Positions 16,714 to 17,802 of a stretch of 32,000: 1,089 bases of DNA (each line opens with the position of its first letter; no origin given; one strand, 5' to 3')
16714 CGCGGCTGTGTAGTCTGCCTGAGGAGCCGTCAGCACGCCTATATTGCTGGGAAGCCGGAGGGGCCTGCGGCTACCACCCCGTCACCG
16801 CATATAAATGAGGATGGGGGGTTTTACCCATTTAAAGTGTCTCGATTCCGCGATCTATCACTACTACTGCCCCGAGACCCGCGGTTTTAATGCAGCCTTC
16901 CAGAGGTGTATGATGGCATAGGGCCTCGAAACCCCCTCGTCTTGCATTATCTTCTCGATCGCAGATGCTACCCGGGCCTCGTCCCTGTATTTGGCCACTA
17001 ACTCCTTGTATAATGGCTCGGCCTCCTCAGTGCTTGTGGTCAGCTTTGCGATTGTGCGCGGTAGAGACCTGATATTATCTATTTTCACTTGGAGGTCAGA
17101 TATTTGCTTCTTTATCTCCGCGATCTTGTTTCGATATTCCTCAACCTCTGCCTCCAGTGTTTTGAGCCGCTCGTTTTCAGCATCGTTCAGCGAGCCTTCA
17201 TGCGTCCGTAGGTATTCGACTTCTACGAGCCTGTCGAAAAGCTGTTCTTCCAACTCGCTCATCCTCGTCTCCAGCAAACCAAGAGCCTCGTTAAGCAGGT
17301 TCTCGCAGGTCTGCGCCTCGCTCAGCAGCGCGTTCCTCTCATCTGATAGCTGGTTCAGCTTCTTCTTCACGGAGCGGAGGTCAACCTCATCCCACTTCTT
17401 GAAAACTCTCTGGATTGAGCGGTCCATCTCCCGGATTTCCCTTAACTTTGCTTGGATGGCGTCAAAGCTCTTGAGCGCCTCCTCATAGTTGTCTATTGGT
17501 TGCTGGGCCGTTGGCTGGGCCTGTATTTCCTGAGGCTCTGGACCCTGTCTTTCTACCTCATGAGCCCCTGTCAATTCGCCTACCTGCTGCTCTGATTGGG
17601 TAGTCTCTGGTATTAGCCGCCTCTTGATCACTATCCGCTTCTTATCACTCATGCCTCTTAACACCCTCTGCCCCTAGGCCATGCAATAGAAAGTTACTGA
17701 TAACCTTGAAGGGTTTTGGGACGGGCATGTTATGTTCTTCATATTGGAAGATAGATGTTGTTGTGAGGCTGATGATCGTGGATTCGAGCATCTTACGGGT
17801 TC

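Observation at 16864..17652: Unknown 262-aa coiled-coil protein translationally coupled to the JAMM protease; a possible adaptor in an apparently E3-less system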

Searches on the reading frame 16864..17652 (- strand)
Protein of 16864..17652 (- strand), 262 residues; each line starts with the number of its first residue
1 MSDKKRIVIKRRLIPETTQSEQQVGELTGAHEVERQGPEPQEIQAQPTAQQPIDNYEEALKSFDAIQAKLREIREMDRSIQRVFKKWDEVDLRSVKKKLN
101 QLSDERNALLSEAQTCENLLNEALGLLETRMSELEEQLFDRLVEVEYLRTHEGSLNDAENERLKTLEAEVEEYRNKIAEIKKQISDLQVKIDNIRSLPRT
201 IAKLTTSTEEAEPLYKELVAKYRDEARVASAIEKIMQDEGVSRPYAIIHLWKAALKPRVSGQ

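Call 3: search_protein_families(library=pfam, proteins=[window:16864-17652:-], max_evalue=0.01)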
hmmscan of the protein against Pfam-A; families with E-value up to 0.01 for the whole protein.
window:16864-17652:- (262 aa): 5 families
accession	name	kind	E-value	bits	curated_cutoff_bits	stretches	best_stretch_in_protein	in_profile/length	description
PF06810.17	Phage_scaffold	-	2.7e-05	24.7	35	1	154-248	27-115/170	Phage capsid assembly scaffolding protein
PF10146.14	zf-C4H2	-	0.00049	21.1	34.5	1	92-238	2-143/240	Zinc finger-containing protein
PF21769.2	vRNAP_dom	-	0.002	18.9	27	0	55-128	26-100/145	Virion DNA-directed RNA polymerase domain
PF12583.14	TPPII_C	-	0.0048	17.8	27.7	0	200-231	25-54/69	Tripeptidyl peptidase II, C-terminal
PF13851.11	GAS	-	0.0081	16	32.3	0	159-238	59-139/200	Growth-arrest specific micro-tubule binding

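Call 4: search_protein_families(library=ncbifam, proteins=[window:16864-17652:-], max_evalue=0.01)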
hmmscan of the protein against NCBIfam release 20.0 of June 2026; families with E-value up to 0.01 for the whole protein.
window:16864-17652:- (262 aa): 11 families
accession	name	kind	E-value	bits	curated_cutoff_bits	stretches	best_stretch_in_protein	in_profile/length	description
NF003034.1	PRK03918.1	equivalog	1.1e-05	23.7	700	1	53-225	178-736/878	DNA double-strand break repair ATPase Rad50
NF045487.1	ASRP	equivalog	6.1e-05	21.8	300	1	64-225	324-479/593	archaea-specific SMC-related protein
NF047515.1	SpiroCoCo_C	equivalog_domain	7.1e-05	22.1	125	1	20-214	40-226/313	SpiroCoCo family coiled-coil protein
NF041034.1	Rad50_Sulf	equivalog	0.00011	20.2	1000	1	44-234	493-688/872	DNA double-strand break repair ATPase Rad50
NF033928.1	alph_xenorhab_A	subfamily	0.00025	20.4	125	1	56-205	28-161/339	alpha-xenorhabdolysin family binary toxin subunit A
TIGR04523.1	Mplasa_alph_rch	subfamily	0.00043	18.3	270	1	50-237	46-235/745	helix-rich protein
NF045780.1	TrlF_fam_ATP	equivalog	0.0013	17.5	350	1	10-231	472-708/944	TrlF family AAA-like ATPase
NF002244.0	PRK01156.1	equivalog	0.0019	16.4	847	1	50-236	511-694/895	DNA double-strand break repair ATPase Rad50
TIGR02168.1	SMC_prok_B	equivalog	0.0023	15.7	567.35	1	43-218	333-929/1181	chromosome segregation protein SMC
TIGR04527.1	mycoplas_twoTM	subfamily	0.0033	17.1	125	0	95-206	59-157/248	MG_279/MG_280 family protein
NF053563.1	Rkd4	equivalog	0.009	14.2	860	0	95-235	259-396/747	arcadin-4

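Call 5: find_homologous_proteins(query=window:16864-17652:-, max_evalue=0.001)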
Query window:16864-17652:- (262 aa): 7 proteins with E <= 0.001 among 1692 candidates.
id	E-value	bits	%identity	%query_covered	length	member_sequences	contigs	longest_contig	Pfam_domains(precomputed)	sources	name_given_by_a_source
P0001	4.2e-145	500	92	100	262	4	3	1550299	-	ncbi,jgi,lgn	jgi:DNA repair exonuclease SbcCD ATPase subunit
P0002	4.0e-142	490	90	100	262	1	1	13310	-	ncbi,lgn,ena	-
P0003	6.6e-123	427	80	100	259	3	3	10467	-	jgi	-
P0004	2.3e-114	399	76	100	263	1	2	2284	-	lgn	-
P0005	4.5e-112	391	79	89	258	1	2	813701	-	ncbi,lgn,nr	ncbi:MAG: hypothetical protein RMJ28_02675 [Nitrososphaerota archaeon]|nr:hypothetical protein [Cand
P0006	1.8e-107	376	71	100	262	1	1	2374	-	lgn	-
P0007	1.3e-93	331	66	100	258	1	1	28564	-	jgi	-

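Call 10: find_encoding_contigs(protein=P0007, flank=10000, max_places=3)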
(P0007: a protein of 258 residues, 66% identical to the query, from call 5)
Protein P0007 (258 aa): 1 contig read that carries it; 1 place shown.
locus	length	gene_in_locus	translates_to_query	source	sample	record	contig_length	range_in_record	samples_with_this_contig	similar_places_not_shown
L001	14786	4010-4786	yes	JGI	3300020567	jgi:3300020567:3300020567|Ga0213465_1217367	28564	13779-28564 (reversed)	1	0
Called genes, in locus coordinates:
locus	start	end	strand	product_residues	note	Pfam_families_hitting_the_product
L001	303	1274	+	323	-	PF00291:PALP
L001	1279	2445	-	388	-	PF00899:ThiF, PF00240:ubiquitin (faint)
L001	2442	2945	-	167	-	PF00179:UQ_con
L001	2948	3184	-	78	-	PF00240:ubiquitin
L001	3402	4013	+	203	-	PF01398:JAB, PF03665:UPF0172 (weak), PF14464:Prok-JAB (weak)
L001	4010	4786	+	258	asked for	-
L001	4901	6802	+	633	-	PF17214:KH_TffA, PF00753:Lactamase_B, PF16661:Lactamase_B_6, PF23023:Anti-Pycsar_Apyc1 (weak), PF12706:Lactamase_B_2, PF10996:Beta-Casp, PF07521:RMMBL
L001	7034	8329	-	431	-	PF27218:MJ0043_C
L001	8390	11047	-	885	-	PF17802:SpaA (faint), PF13620:CarboxypepD_reg (weak)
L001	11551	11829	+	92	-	-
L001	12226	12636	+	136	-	PF05916:Sld5 (weak)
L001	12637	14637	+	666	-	PF14551:MCM_N, PF17207:MCM_OB, PF00493:MCM, PF01078:Mg_chelatase (faint), PF07728:AAA_5 (weak), PF17855:MCM_lid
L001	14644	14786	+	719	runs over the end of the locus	PF04851:ResIII, PF00270:DEAD, PF00271:Helicase_C, PF20470:HTH_61 (weak), PF21280:Helicase_dom4_arc, PF12826:HHH_2 (weak), PF14520:HHH_5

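Call 12: find_encoding_contigs(protein=P0005, flank=10000, max_places=2)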
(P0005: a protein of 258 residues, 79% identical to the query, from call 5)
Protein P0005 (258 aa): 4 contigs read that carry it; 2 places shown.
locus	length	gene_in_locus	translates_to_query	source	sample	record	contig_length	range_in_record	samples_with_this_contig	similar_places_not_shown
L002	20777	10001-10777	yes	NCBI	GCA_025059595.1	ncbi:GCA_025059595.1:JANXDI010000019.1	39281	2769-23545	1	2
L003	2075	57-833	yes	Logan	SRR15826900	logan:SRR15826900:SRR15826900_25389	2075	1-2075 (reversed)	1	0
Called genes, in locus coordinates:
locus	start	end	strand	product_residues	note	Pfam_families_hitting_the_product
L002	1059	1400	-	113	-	PF02036:SCP2, PF14864:Alkyl_sulf_C (weak)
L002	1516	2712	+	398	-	PF00764:Arginosuc_synth, PF20979:Arginosuc_syn_C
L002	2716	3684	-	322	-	PF00288:GHMP_kinases_N, PF08544:GHMP_kinases_C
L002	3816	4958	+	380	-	PF00817:IMS, PF11798:IMS_HHH (weak), PF21704:POLH-Rev1_HhH (weak), PF21999:IMS_HHH_1, PF11799:IMS_C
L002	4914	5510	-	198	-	-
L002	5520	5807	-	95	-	PF02680:DUF211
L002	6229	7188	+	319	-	PF00291:PALP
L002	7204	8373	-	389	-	PF00899:ThiF, PF00240:ubiquitin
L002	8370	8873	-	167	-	PF00179:UQ_con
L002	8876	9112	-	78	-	PF00240:ubiquitin, PF11976:Rad60-SLD (weak)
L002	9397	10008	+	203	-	PF01398:JAB, PF03665:UPF0172 (faint), PF14464:Prok-JAB (weak)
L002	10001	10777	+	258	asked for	-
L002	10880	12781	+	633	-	PF17214:KH_TffA, PF00753:Lactamase_B, PF16661:Lactamase_B_6, PF12706:Lactamase_B_2, PF10996:Beta-Casp, PF07521:RMMBL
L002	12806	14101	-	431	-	PF27218:MJ0043_C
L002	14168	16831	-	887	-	PF13620:CarboxypepD_reg (faint)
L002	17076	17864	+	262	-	-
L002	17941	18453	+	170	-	PF05916:Sld5 (weak)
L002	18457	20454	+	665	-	PF14551:MCM_N (weak), PF17207:MCM_OB, PF00493:MCM, PF01078:Mg_chelatase (faint), PF07728:AAA_5 (weak), PF17855:MCM_lid, PF21100:WHD_MCM (faint)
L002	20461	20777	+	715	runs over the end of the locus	PF04851:ResIII, PF00270:DEAD, PF22527:DEXQc_Suv3 (faint), PF00271:Helicase_C, PF21280:Helicase_dom4_arc, PF00633:HHH (faint), PF14520:HHH_5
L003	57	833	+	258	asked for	-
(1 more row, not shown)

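Call 17: predict_structure(alignment_id=A1)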
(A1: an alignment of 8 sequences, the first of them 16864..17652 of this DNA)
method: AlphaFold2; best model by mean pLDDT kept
length: 262 residues; sequences in the alignment: 8
mean_pLDDT: 78.9   pTM: 0.64
mean pLDDT of the five models: 78.9, 78.1, 78.1, 78.1, 75.3
residues with pLDDT >= 90: 135; 70-90: 61; 50-70: 18; < 50: 48
segments of 3 or more residues with pLDDT < 50: 1-3, 10-50, 259-262
pLDDT, mean of each block of 10 residues (from residue 1): 50 37 28 31 36 80 96 90 76 84 91 96 96 98 96 91 97 98 98 94 68 88 93 91 87 69 37
secondary structure, 60 per line:
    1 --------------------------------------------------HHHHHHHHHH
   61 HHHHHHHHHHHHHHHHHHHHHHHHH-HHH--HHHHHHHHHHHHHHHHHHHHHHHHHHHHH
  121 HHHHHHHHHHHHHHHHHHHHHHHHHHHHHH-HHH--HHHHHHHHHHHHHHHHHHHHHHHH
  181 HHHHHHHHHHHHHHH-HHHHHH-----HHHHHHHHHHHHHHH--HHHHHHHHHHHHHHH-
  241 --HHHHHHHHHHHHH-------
elements in order: H51-85 H92-150 H157-195 H197-202 H208-222 H225-239 H243-255

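Call 22: fold_search(model_id=the predicted structure, library=pdb)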
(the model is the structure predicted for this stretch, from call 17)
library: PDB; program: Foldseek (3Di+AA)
matches with E <= 10: 736; with E <= 0.001: 0
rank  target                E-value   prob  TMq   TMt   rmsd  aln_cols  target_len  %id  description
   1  6r1j_J                1.2e-02  0.98  0.29  0.28  14.0       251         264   10  Structure of the soluble AhlC triple head mutant of the tripartite alpha-pore forming toxin, AHL, from Aeromonas hydro (released 2019-07-10)
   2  6h2e_Q                1.6e-02  0.99  0.33  0.33  10.1       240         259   12  Structure of the soluble AhlC of the tripartite alpha-pore forming toxin, AHL, from Aeromonas hydrophila. (released 2019-07-10)
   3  6h2e_P                1.6e-02  0.99  0.33  0.34  14.2       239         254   12  Structure of the soluble AhlC of the tripartite alpha-pore forming toxin, AHL, from Aeromonas hydrophila. (released 2019-07-10)
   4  6r1j_D                1.8e-02  0.98  0.30  0.31  13.6       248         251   11  Structure of the soluble AhlC triple head mutant of the tripartite alpha-pore forming toxin, AHL, from Aeromonas hydro (released 2019-07-10)
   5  5lg4_A                3.1e-02  0.99  0.23  0.32  22.6       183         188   15  Crystal structure of the Sec3/Sso2 complex at 2.9 angstrom resolution (released 2017-02-08)
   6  6mrt_A                3.4e-02  0.99  0.39  0.37   9.2       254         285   12  12-meric ClyA pore complex (released 2019-05-15)
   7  6h2d_S                4.1e-02  1.00  0.43  0.49   9.3       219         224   11  Structure of the soluble AhlC of the tripartite alpha-pore forming toxin, AHL, from Aeromonas hydrophila. (released 2019-07-10)
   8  6h2d_Q                4.3e-02  0.99  0.37  0.44   9.2       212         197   10  Structure of the soluble AhlC of the tripartite alpha-pore forming toxin, AHL, from Aeromonas hydrophila. (released 2019-07-10)
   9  5m4y_C                5.1e-02  0.99  0.24  0.34  21.7       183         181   15  Crystal structure of the Sec3/Sso2 complex at 2.20 angstrom resolution (released 2017-02-08)
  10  2wcd_A                5.3e-02  0.92  0.31  0.29  10.1       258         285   12  Crystal structure of the assembled cytolysin A pore (released 2009-05-05)
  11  6h2d_P                5.6e-02  0.93  0.31  0.35  10.0       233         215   10  Structure of the soluble AhlC of the tripartite alpha-pore forming toxin, AHL, from Aeromonas hydrophila. (released 2019-07-10)
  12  4phq_D                5.9e-02  0.99  0.33  0.31   8.3       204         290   12  ClyA CC6/264 ox (6-303) (released 2014-09-24)
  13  4phq_B                7.6e-02  0.96  0.35  0.33  14.3       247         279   12  ClyA CC6/264 ox (6-303) (released 2014-09-24)
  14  4phq_C                8.8e-02  0.93  0.33  0.31  14.3       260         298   11  ClyA CC6/264 ox (6-303) (released 2014-09-24)
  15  1qoy                  9.2e-02  0.97  0.33  0.30   8.8       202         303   12  E.coli Hemolysin E (HlyE, ClyA, SheA) (released 2000-01-23)
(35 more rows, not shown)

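Call 27: search_protein_representatives(alignment_id=A1)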
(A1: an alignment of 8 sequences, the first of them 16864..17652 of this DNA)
Query: 8 sequences, 259 profile positions. Proteins with E-value up to 0.001 (for the whole library): 15; up to 1e-10: 12; up to 1e-30: 5. The best 15 are listed.
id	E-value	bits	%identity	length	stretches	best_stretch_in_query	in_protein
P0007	4.3e-137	472.2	-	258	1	1-259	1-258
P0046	4.5e-66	239.4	-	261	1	1-256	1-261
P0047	2.0e-49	184.9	-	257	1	1-256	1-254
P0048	1.4e-38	149.3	-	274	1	3-252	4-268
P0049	1.2e-31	126.6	-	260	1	22-250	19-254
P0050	1.4e-21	93.6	-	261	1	36-248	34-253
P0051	3.2e-19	85.9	-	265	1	36-248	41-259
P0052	9.1e-15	71.3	-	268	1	18-249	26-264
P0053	3.9e-13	65.9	-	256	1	5-249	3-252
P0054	1.0e-12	64.6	-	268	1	27-248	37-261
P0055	5.6e-11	58.9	-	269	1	5-249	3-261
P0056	6.3e-11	58.7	-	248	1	29-249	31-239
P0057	2.3e-10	56.9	-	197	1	70-248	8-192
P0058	4.4e-08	49.4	-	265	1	14-249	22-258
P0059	4.9e-05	39.4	-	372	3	116-196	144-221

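Call 45: find_homologous_proteins(query=A3, max_evalue=0.001)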
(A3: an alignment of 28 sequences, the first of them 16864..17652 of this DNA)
Query A3 (28 sequences) (262 aa, profile of the alignment): 25 proteins with E <= 0.001 among 8000 candidates.
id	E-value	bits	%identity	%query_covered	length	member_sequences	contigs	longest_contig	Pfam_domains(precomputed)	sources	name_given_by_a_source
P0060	5.3e-89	316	32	79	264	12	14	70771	-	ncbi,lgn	ncbi:MAG: hypothetical protein QXS96_06700 [Candidatus Caldarchaeum sp.]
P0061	2.4e-87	311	30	91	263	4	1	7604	-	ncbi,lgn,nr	ncbi:MAG: hypothetical protein N3H84_05590 [Candidatus Caldarchaeum sp.]|nr:hypothetical protein [Ca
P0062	3.6e-87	310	27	95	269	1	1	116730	-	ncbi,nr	ncbi:hypothetical protein HRbin01_00581 [archaeon HR01]|nr:hypothetical protein HRbin01_00581 [archa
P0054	3.9e-86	307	26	83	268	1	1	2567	-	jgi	jgi:RNAse (barnase) inhibitor barstar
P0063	3.7e-83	297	28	90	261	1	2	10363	-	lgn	-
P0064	2.3e-82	294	25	82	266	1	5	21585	-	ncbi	ncbi:MAG: hypothetical protein QW756_06430 [Nitrososphaerota archaeon]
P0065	6.7e-82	293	28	77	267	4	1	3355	-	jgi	-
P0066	8.4e-82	293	29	82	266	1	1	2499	-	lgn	-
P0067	7.7e-80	286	29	76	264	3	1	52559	-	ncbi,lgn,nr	ncbi:MAG: hypothetical protein RMI49_02840 [Candidatus Caldarchaeum sp.]|nr:hypothetical protein [Ca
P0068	1.0e-79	286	25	96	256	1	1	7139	-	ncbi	-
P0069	1.4e-79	285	28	77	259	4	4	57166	-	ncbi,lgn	ncbi:MAG: hypothetical protein QXR26_03025 [Candidatus Caldarchaeum sp.]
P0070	1.2e-78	282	26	76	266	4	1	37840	-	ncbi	-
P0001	2.9e-78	281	92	100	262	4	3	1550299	-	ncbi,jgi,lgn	jgi:DNA repair exonuclease SbcCD ATPase subunit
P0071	6.0e-78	280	24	76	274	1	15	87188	-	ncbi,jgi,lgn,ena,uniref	ncbi:MAG: hypothetical protein QW614_00895 [Candidatus Caldarchaeum sp.]|uniref:Uncharacterized prot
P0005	2.0e-77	278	79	89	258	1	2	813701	-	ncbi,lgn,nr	ncbi:MAG: hypothetical protein RMJ28_02675 [Nitrososphaerota archaeon]|nr:hypothetical protein [Cand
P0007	4.5e-73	264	66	100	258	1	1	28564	-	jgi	-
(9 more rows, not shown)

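Call 65: list_cluster_members(proteins=[window:16864-17652:-, P0058, P0008])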
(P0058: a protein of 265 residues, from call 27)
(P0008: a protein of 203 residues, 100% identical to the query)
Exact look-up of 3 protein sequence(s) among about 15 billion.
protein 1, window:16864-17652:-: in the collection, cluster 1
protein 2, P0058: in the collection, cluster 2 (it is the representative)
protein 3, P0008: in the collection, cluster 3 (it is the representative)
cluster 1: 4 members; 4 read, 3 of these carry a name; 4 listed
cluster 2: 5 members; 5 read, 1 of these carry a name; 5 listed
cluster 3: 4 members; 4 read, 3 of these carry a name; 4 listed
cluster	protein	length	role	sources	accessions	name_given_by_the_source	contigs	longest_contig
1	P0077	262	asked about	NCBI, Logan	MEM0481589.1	MAG: hypothetical protein QXM16_01700 [Nitrososphaerota archaeon]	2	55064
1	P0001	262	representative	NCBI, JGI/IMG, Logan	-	DNA repair exonuclease SbcCD ATPase subunit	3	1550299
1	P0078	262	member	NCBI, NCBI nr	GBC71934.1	hypothetical protein HRbin02_01723 [Candidatus Calditenuaceae archaeon HR02]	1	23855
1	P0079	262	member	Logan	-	-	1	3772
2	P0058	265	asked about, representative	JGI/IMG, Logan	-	-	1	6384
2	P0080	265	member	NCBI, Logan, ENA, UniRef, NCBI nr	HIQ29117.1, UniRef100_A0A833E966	MAG TPA: hypothetical protein EYH45_00975 [Candidatus Caldiarchaeum subterraneum] | Uncharacterized protein n=1 Tax=Caldiarchaeum subterraneum TaxID=311458 ... | hypothetical protein [Candidatus Caldarchaeum subterraneum]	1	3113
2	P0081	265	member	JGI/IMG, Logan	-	-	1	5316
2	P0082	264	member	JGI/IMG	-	-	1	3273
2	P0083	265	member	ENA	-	-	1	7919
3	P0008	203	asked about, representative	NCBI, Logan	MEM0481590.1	MAG: hypothetical protein QXM16_01705 [Nitrososphaerota archaeon]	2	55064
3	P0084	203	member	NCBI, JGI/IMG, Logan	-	proteasome lid subunit RPN8/RPN11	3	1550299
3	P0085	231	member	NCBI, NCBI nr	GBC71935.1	hypothetical protein HRbin02_01724 [Candidatus Calditenuaceae archaeon HR02]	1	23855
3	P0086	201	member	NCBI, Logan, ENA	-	-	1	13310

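Call 66: search_protein_families(library=padloc, proteins=[window:16864-17652:-, P0058], max_evalue=0.01)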
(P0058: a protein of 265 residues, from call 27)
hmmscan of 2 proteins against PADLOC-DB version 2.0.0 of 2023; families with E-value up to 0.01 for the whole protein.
window:16864-17652:- (262 aa): 16 families
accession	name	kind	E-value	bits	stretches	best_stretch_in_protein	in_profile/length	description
PDLC03865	LmuB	-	9.6e-07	25.4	1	53-212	302-453/1007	-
PDLC00517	JetC1|JetC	-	2e-05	21.1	1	55-237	652-834/1119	DUF3584 domain; MukB-like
PDLC00514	JetC1|JetC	-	2.4e-05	20.4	1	50-127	632-709/1117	DUF3584 domain; MukB-like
PDLC00512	JetC1|JetC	-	2.6e-05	20.4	1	48-210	638-803/1123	DUF3584 domain; MukB-like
PDLC03859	LmuB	-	5.9e-05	20.5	1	42-196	330-477/611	-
PDLC00551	JetC2|JetC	-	6.9e-05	18.9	1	58-227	233-402/1365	DUF3584 domain; MukB-like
PDLC00518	JetC1|JetC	-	0.0011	14.9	0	48-134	639-722/1112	DUF3584 domain; MukB-like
PDLC01315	Csx1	-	0.002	15.3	1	55-132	129-199/329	CAS-III; associated_signaling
PDLC00582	JetC3|JetC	-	0.002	14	1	81-238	729-882/1472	DUF3584 domain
PDLC00519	JetC1|JetC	-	0.0028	13.9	1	50-224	220-392/1097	DUF3584 domain; MukB-like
PDLC03863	LmuB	-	0.0031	14.3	0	158-235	366-443/610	-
PDLC00554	JetC2|JetC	-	0.0036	14.6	1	46-197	219-373/390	DUF3584 domain; MukB-like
PDLC00506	JetC1|JetC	-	0.0045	13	1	48-204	659-820/1149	DUF3584 domain; MukB-like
PDLC00550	JetC2|JetC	-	0.0049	12.6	1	57-211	227-381/1355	DUF3584 domain; MukB-like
PDLC00580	JetC3|JetC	-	0.0065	12.7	1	63-237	261-430/1068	DUF3584 domain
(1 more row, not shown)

P0058 (265 aa): 4 families
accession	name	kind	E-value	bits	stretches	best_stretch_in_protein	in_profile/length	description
PDLC02750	PbeC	-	1.2e-05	22.1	1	104-194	361-454/629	PbeC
PDLC02740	PbeC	-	0.0036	14.2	1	26-242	302-506/648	PbeC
PDLC02668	DndD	-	0.0039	14.2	1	26-235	305-502/659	DndD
PDLC04547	PDC-M26A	-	0.0063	13.1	1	31-194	103-265/724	-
